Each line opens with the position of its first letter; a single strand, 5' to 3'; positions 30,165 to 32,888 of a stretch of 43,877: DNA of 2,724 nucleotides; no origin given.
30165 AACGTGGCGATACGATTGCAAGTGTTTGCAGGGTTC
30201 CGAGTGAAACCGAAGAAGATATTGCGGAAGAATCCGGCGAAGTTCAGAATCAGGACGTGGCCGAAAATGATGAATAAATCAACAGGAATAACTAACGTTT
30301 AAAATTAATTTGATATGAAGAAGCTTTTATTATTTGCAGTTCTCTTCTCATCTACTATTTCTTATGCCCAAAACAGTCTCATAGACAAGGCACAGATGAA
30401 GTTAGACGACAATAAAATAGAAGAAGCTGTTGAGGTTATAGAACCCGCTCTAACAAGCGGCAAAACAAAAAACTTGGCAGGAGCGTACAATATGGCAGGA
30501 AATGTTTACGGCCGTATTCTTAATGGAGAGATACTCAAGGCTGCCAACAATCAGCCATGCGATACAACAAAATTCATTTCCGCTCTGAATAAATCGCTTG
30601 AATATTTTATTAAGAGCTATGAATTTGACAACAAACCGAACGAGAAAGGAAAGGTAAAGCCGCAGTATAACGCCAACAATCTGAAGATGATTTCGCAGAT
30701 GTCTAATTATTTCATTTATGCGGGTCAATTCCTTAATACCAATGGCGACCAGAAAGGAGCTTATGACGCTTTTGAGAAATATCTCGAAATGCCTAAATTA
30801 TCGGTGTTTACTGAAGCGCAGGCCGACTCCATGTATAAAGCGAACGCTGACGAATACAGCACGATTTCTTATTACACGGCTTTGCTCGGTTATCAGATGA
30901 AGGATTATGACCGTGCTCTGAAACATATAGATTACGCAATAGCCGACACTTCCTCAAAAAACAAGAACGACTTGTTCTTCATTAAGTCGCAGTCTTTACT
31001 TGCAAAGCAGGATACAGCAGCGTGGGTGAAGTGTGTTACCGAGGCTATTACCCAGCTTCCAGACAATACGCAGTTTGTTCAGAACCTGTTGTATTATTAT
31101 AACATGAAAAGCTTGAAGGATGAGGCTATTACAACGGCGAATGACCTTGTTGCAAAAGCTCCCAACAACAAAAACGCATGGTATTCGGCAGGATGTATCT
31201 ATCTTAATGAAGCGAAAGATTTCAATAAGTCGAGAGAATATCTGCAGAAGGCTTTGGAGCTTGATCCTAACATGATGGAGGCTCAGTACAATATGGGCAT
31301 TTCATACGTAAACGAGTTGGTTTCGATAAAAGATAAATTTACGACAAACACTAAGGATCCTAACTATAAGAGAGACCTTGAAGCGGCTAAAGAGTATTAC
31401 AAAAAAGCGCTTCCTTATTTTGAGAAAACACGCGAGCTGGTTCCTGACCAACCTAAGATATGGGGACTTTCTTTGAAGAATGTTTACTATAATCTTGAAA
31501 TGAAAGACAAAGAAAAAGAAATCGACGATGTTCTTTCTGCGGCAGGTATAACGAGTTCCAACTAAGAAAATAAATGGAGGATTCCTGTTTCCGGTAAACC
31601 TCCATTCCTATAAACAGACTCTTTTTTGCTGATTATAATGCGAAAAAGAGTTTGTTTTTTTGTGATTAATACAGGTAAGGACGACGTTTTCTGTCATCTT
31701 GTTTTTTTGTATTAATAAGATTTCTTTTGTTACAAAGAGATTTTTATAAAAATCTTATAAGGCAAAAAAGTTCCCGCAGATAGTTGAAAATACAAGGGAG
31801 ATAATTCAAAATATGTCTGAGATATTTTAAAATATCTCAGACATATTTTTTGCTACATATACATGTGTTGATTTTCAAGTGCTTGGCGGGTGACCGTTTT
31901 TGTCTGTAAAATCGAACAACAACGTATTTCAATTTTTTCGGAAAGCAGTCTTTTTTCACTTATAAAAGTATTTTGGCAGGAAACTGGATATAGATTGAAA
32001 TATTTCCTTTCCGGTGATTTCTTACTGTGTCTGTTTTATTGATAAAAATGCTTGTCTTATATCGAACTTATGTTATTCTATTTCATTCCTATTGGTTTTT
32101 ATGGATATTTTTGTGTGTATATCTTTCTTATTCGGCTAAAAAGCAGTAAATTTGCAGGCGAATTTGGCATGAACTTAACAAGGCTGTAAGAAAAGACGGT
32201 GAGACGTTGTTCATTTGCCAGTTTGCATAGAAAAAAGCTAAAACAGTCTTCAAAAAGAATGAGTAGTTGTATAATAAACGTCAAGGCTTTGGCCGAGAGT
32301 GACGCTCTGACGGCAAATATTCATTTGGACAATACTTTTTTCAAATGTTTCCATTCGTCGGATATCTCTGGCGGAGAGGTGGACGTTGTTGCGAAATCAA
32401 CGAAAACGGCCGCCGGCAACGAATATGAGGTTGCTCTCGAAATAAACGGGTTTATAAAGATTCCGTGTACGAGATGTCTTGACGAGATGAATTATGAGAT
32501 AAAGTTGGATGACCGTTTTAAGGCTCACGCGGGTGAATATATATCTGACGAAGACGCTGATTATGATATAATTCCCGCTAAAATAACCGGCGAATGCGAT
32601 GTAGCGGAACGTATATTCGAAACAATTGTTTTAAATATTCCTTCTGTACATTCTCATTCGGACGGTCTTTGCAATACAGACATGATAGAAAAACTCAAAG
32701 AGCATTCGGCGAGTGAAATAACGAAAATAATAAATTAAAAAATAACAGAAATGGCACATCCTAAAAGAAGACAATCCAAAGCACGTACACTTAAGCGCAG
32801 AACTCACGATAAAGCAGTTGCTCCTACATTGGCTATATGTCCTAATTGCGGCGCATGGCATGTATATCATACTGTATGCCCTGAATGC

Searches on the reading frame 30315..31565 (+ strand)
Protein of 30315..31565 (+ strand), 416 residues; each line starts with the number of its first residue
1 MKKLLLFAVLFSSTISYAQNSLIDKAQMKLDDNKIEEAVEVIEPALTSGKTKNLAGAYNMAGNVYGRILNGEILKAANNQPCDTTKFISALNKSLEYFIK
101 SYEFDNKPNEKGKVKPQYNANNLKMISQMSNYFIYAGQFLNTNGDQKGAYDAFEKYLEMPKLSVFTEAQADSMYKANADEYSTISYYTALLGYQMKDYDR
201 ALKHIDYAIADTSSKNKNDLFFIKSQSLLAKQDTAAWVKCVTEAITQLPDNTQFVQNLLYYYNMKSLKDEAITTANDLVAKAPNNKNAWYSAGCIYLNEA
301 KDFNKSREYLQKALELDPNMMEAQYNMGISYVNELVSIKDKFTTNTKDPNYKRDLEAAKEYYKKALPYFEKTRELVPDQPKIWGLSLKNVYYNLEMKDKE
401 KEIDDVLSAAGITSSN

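Call 7: search_protein_families(library=pfam, proteins=[window:30315-31565:+])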
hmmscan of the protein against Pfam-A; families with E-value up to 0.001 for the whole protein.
window:30315-31565:+ (416 aa): 11 families
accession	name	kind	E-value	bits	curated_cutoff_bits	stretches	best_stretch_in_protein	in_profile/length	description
PF13428.12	TPR_14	-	2.6e-11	43.5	23.5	0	297-328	11-42/44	Tetratricopeptide repeat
PF13432.12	TPR_16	-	1.9e-07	31.8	32.7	0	269-319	14-63/65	Tetratricopeptide repeat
PF13181.12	TPR_8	-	2.5e-07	30.8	25.7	1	288-319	3-33/34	Tetratricopeptide repeat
PF13174.12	TPR_6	-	1e-06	29.4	26.3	0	288-319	2-32/33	Tetratricopeptide repeat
PF13431.12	TPR_17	-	1.2e-05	25.6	24.4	0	277-299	4-26/34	Tetratricopeptide repeat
PF14559.12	TPR_19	-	2.2e-05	25.1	25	0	299-331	3-35/68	Tetratricopeptide repeat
PF07719.23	TPR_2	-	0.00011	22.5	27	0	288-319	3-33/34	Tetratricopeptide repeat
PF00515.34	TPR_1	-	0.00026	21.1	27.8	0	299-319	13-33/34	Tetratricopeptide repeat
PF12895.13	ANAPC3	-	0.00042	21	27.2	0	268-331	5-66/82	Anaphase-promoting complex, cyclosome, subunit 3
PF13414.12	TPR_11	-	0.00078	19.5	26.8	1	301-332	8-39/42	TPR repeat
PF14853.12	Fis1_TPR_C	-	0.0009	19.8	25.3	0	186-207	5-26/53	Fis1 C-terminal tetratricopeptide repeat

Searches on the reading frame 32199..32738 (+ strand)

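Call 7: search_protein_families(library=pfam, proteins=[window:32199-32738:+])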
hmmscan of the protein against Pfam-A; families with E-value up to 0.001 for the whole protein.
window:32199-32738:+ (179 aa): 1 family
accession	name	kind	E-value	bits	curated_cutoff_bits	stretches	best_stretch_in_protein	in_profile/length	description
PF02620.22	YceD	-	1.7e-10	41.4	33.2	1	80-173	3-98/119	Large ribosomal RNA subunit accumulation protein YceD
